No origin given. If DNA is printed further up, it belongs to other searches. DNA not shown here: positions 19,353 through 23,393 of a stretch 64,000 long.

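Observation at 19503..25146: Two adjacent, same-strand paralogous GTPases with a septin/GIMAP-like 'DMPG' G3 motif (one 1246 aa, one 432 aa and N-myristoylated)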

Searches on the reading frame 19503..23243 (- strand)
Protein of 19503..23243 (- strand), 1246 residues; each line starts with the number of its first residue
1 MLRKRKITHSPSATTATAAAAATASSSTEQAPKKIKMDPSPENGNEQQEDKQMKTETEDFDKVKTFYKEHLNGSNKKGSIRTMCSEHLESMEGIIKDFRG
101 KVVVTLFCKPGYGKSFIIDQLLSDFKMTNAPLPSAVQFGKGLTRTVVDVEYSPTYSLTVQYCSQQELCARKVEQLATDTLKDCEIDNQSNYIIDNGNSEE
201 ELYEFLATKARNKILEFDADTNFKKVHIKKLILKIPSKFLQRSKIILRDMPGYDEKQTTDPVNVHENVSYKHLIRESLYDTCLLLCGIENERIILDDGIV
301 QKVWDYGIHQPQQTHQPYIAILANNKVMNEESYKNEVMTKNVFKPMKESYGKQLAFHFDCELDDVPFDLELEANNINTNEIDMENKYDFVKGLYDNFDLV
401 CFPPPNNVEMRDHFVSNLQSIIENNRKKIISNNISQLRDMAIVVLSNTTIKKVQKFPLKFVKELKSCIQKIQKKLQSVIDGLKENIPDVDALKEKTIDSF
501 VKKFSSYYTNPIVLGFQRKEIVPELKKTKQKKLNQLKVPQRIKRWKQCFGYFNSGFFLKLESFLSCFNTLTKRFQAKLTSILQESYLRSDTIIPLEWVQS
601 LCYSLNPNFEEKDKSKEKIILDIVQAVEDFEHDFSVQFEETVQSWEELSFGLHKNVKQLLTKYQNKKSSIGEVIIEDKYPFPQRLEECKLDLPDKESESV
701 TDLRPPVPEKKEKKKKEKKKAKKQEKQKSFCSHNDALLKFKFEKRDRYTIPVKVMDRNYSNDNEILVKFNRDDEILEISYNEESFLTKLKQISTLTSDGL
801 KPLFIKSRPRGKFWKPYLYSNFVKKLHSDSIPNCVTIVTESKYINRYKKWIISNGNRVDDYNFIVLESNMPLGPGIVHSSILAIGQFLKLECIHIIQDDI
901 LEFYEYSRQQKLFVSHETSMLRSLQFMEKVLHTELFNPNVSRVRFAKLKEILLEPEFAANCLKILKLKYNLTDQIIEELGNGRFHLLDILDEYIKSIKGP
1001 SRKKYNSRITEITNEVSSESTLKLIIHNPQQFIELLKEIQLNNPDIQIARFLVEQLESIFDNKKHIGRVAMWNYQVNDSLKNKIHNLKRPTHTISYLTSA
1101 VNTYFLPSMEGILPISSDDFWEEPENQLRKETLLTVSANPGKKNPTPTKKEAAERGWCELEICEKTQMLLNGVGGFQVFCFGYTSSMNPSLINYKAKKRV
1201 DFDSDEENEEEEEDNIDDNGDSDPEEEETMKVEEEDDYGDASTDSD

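Call 4: search_protein_families(library=pfam, proteins=[window:19503-23243:-], max_evalue=1)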
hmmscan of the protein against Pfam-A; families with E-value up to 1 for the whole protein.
window:19503-23243:- (1246 aa): 2 families
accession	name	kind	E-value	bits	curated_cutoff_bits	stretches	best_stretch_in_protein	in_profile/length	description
PF10397.14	ADSL_C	-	0.18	12.6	32.7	1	998-1070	14-73/79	Adenylosuccinate lyase C-terminus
PF07464.16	ApoLp-III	-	0.81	10.3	36.3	0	447-500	21-74/146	Apolipophorin-III precursor (apoLp-III)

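Call 7: search_solved_structures(query=window:19503-23243:-, max_evalue=10)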
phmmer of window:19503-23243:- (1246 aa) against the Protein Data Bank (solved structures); distinct sequences matched with E-value up to 10: 1.
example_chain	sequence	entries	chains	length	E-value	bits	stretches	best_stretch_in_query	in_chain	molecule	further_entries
9ovr_B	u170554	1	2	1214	0.14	13.1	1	705-775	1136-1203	Sodium bicarbonate cotransporter 3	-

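Call 9: find_homologous_proteins(query=window:19503-23243:-)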
Query window:19503-23243:- (1246 aa): 3 proteins with E <= 0.001 among 8000 candidates.
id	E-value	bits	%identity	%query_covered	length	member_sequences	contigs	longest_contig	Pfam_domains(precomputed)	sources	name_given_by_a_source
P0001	0.0e+0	2816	100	100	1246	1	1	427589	-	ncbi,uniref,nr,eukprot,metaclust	ncbi:predicted protein [Naegleria gruberi]|uniref:Predicted protein n=1 Tax=Naegleria gruberi TaxID=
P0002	5.5e-226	771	37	95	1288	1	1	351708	-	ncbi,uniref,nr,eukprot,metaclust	ncbi:hypothetical protein NAEGRDRAFT_80834 [Naegleria gruberi]|uniref:Uncharacterized protein n=1 Ta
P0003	8.7e-122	426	29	90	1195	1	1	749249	-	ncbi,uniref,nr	ncbi:hypothetical protein C9374_000185 [Naegleria lovaniensis]|uniref:Uncharacterized protein n=1 Ta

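Call 14: search_protein_families(library=pfam, proteins=[P0002, P0003], max_evalue=1)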
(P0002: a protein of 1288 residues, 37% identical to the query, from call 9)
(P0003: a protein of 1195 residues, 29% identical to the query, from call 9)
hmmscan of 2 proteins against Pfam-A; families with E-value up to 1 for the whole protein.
P0002 (1288 aa): 3 families
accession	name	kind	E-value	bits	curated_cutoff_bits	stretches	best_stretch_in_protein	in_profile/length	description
PF15056.11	NRN1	-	0.064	13.9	27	1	139-190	20-71/89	Neuritin protein family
PF21826.1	DUF6887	-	0.1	13.4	24.2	1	146-188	16-60/62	Family of unknown function (DUF6887)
PF07798.16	CCDC90-like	-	0.68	10.2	33.5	0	165-192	112-139/175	Coiled-coil domain-containing protein 90-like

P0003 (1195 aa): 1 family
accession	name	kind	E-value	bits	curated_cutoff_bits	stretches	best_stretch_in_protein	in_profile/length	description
PF21486.3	NUP120_helical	-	0.017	15.8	27.7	0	416-482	33-99/129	Nucleoporin NUP120, helical domain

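Call 19: search_protein_families(library=ncbifam, proteins=[window:19503-23243:-], max_evalue=1)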
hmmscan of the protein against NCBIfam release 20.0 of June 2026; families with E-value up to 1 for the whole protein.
window:19503-23243:- (1246 aa): 0 families

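Call 28: search_protein_representatives(alignment_id=A2)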
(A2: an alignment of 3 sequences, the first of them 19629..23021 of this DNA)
Query: 3 sequences, 1114 profile positions. Proteins with E-value up to 0.001 (for the whole library): 42; up to 1e-10: 28; up to 1e-30: 13. The best 42 are listed.
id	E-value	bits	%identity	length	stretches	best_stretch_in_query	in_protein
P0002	0.0e+00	1944.1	-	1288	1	1-1114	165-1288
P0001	0.0e+00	1920.9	-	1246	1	1-1109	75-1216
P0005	6.2e-238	808.9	-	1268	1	11-1015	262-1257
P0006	1.6e-224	764.5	-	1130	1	6-1113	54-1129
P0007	2.7e-151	522.0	-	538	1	349-857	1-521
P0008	5.5e-107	375.2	-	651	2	479-850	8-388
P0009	3.5e-84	299.7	-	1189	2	19-877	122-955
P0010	1.5e-77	277.7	-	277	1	87-301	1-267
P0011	1.1e-73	265.0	-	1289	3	139-880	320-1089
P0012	8.0e-53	195.9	-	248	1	886-1106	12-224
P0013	1.7e-44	168.3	-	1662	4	918-1076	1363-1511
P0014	2.1e-35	138.2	-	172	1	693-846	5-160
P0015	4.9e-35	137.0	-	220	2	117-219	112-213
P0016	1.6e-27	112.1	-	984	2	18-263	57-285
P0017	4.9e-24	100.5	-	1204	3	240-850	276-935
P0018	2.9e-20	88.0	-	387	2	957-1085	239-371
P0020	8.3e-16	73.3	-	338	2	955-1106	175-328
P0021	9.8e-16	73.1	-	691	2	945-1088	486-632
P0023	7.4e-15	70.2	-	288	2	942-1083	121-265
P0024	2.2e-14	68.6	-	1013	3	604-899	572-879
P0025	3.2e-14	68.1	-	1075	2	15-838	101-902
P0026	3.4e-13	64.6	-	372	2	933-1086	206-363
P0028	2.9e-12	61.6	-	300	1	897-1087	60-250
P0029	5.0e-12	60.8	-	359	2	937-1102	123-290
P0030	3.8e-11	57.9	-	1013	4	878-1015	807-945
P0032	6.6e-10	53.8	-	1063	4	870-1091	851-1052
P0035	1.8e-07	45.7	-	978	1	938-1076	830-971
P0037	5.9e-07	44.0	-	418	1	917-1082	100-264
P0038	1.1e-06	43.1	-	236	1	16-103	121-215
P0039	1.1e-06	43.1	-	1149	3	569-1087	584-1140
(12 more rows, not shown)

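Call 30: search_protein_families(library=pfam, alignment_id=A3, max_evalue=0.01)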
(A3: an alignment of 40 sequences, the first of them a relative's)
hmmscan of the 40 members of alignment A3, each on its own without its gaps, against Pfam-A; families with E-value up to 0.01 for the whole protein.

A. member 1, P0013 (1662 aa): 1 family
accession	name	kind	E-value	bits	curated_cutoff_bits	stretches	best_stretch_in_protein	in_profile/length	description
PF25820.1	DUF7949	-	0.0004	21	27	1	402-430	5-32/35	Domain of unknown function (DUF7949)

B. families by the number of members that match (of 40 scanned): 17 families
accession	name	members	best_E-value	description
PF20691.3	TAGT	8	5e-06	TET-Associated Glycosyltransferase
PF00350.29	Dynamin_N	6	1.8e-13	Dynamin family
PF01926.29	MMR_HSR1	5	0.00022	50S ribosome-binding GTPase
PF03193.22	RsgA_GTPase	4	5.7e-05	RsgA GTPase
PF00005.33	ABC_tran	2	0.0022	ABC transporter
PF22586.1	ANCHR-like_BBOX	1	0.00013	ANCHR-like B-box zinc-binding domain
PF25820.1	DUF7949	1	0.0004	Domain of unknown function (DUF7949)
PF05049.19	IIGP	1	0.00057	Interferon-inducible GTPase (IIGP)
PF10139.14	Virul_Fac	1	0.00074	Putative bacterial virulence factor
PF24817.1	WD40_WDHD1_1st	1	0.00083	WDHD1 first WD40 domain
PF18498.6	DUF5618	1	0.00089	Domain of unknown function (DUF5618)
PF00643.29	zf-B_box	1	0.0017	B-box zinc finger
PF24006.2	SCAP_N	1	0.0033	SCAP N-terminal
PF17804.6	TSP_NTD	1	0.0052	Tail specific protease N-terminal domain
PF25173.1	Beta-prop_WDR3_1st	1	0.0053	WDR3 first beta-propeller domain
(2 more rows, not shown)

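Call 34: search_protein_families(library=pfam, proteins=[P0005, P0006, P0009, P0011, P0016, P0017, P0025, P0039, P0038], max_evalue=0.01)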
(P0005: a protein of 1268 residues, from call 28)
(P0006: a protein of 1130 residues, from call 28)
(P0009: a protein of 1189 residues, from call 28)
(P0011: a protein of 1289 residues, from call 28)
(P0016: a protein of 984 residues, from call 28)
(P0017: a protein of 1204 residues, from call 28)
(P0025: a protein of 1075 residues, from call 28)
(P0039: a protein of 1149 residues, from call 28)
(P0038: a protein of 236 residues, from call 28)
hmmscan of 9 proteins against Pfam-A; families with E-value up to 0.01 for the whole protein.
P0005 (1268 aa): 1 family
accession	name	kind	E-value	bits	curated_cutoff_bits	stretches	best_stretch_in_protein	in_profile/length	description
PF00005.33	ABC_tran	-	0.003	18.6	25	0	280-311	13-41/137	ABC transporter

P0006 (1130 aa): 0 families

P0009 (1189 aa): 2 families
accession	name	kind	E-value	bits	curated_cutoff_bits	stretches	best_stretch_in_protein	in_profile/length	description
PF00350.29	Dynamin_N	-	4.8e-11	43.4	27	1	143-290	10-134/168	Dynamin family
PF01926.29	MMR_HSR1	-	0.0077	16.8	21.9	0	256-321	46-108/113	50S ribosome-binding GTPase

P0011 (1289 aa): 1 family
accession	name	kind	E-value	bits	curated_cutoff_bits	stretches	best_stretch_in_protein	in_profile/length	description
PF18498.6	DUF5618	-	0.00089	19.9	33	1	596-693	4-88/121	Domain of unknown function (DUF5618)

P0016 (984 aa): 0 families

P0017 (1204 aa): 1 family
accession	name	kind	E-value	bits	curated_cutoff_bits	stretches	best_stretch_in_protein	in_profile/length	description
PF20691.3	TAGT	-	5e-06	27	27.5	1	802-887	23-94/205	TET-Associated Glycosyltransferase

P0025 (1075 aa): 4 families
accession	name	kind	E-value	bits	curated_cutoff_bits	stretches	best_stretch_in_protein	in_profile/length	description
PF00350.29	Dynamin_N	-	1.8e-13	51.3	27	1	118-288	1-145/168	Dynamin family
PF03193.22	RsgA_GTPase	-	0.00013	22.3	30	1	95-138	85-129/174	RsgA GTPase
PF01926.29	MMR_HSR1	-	0.00048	20.7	21.9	0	118-158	2-40/113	50S ribosome-binding GTPase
PF00005.33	ABC_tran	-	0.0022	19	25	1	118-200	14-88/137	ABC transporter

P0039 (1149 aa): 2 families
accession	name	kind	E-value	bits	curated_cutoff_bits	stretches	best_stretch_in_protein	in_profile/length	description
PF00350.29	Dynamin_N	-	4.5e-06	27.2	27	1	57-206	10-129/168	Dynamin family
PF20691.3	TAGT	-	0.00047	20.6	27.5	1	819-864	57-102/205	TET-Associated Glycosyltransferase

P0038 (236 aa): 2 families
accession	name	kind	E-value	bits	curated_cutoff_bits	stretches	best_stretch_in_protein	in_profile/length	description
PF05049.19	IIGP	-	0.00057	19.5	24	1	113-167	15-69/375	Interferon-inducible GTPase (IIGP)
PF10139.14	Virul_Fac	-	0.00074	18.3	28.1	1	94-153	5-63/878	Putative bacterial virulence factor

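Call 36: predict_structure(alignment_id=A2)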
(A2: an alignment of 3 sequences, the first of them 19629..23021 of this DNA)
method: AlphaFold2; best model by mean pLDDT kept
length: 1131 residues; sequences in the alignment: 3
mean_pLDDT: 40.1   pTM: 0.29
mean pLDDT of the five models: 40.1, 39.9, 38.6, 38.4, 35.3
residues with pLDDT >= 90: 0; 70-90: 90; 50-70: 272; < 50: 769
segments of 3 or more residues with pLDDT < 50: 1-387, 444-446, 462-471, 514-516, 535-542, 574-675, 716-760, 796-801, 815-866, 988-1131
pLDDT, mean of each block of 10 residues (from residue 1): 24 26 25 27 32 25 23 28 26 23 19 21 29 34 28 24 26 22 28 26 22 20 23 25 26 33 36 30 25 23 25 28 25 34 36 34 33 31 46 62 61 62 71 66 51 54 46 53 60 69 72 54 66 48 63 72 62 45 37 27 21 21 23 33 35 23 27 48 58 63 65 51 40 37 36 38 60 63 62 54 54 48 30 26 28 31 47 73 71 56 54 73 69 66 60 64 75 74 57 27 27 25 24 24 25 30 28 28 25 25 25 23 22 25
secondary structure, 60 per line:
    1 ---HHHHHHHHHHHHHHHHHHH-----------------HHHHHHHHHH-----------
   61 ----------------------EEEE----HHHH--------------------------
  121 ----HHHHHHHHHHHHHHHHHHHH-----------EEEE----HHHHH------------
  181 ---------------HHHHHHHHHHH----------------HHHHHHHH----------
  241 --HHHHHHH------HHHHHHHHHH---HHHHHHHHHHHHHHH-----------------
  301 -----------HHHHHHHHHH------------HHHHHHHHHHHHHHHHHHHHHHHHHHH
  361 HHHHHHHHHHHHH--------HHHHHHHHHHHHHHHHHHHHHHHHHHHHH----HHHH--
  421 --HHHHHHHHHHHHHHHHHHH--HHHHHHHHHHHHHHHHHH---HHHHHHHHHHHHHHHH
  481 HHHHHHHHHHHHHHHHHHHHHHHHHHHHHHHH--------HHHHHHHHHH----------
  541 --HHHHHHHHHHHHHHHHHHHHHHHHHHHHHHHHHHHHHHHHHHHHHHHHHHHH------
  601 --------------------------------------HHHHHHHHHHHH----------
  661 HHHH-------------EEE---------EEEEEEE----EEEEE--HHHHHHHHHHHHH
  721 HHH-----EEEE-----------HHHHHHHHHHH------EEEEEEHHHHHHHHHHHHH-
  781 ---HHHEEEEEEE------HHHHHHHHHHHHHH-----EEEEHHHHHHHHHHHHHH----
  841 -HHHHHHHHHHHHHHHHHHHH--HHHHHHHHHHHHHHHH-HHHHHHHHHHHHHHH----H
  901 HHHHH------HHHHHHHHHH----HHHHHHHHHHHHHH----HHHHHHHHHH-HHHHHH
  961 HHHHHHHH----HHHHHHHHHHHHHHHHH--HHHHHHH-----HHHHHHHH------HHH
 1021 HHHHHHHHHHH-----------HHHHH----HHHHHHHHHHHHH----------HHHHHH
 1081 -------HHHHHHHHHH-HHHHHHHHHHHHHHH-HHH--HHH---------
elements in order (helices of 4 or more, strands of 3 or more residues): H4-22 H40-49 E83-86 H91-94 H125-144 E156-159 H164-168 H196-206 H223-230 H243-249 H256-265 H269-283 H312-321 H334-373 H382-410 H415-418 H423-441 H444-461 H465-512 H521-530 H543-594 H639-650 H661-664 E678-680 E690-696 E701-705 H708-723 E729-732 H744-754 E761-766 H767-779 E787-793 H800-813 E819-822 H823-836 H842-861 H864-879 H881-895 H900-905 H912-921 H926-939 H944-953 H955-968 H973-989 H992-998 H1004-1011 H1018-1031 H1043-1047 H1052-1064 H1075-1080 H1088-1097 H1099-1113

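Call 37: find_encoding_contigs(protein=P0003, flank=10000, max_places=3)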
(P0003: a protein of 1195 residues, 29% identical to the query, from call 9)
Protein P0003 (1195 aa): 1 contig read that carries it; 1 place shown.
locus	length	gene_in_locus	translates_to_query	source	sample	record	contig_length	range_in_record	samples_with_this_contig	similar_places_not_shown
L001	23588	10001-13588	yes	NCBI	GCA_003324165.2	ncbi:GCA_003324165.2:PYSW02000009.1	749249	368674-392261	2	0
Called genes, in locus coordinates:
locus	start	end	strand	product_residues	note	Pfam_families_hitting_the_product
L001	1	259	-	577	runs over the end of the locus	PF00995:Sec1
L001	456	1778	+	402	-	PF10296:MMM1, PF25669:SMP_MUG190-like (faint), PF26547:PDZD8_N (weak)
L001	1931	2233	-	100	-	-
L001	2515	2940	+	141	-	PF00203:Ribosomal_S19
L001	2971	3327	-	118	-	-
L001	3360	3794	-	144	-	-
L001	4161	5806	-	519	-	PF04969:CS, PF08238:Sel1 (faint)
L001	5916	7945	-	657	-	PF25447:RING_ZNF598, PF23230:zf-C2H2_13, PF23202:PAH_ZNF598 (weak)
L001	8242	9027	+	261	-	PF13532:2OG-FeII_Oxy_2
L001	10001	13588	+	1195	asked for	-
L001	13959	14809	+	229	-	-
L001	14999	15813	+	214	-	PF21672:COMM_HN (weak), PF07258:COMM_domain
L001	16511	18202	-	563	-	-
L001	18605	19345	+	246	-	-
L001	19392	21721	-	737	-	-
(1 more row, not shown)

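Call 38: find_encoding_contigs(protein=P0002, flank=10000, max_places=3)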
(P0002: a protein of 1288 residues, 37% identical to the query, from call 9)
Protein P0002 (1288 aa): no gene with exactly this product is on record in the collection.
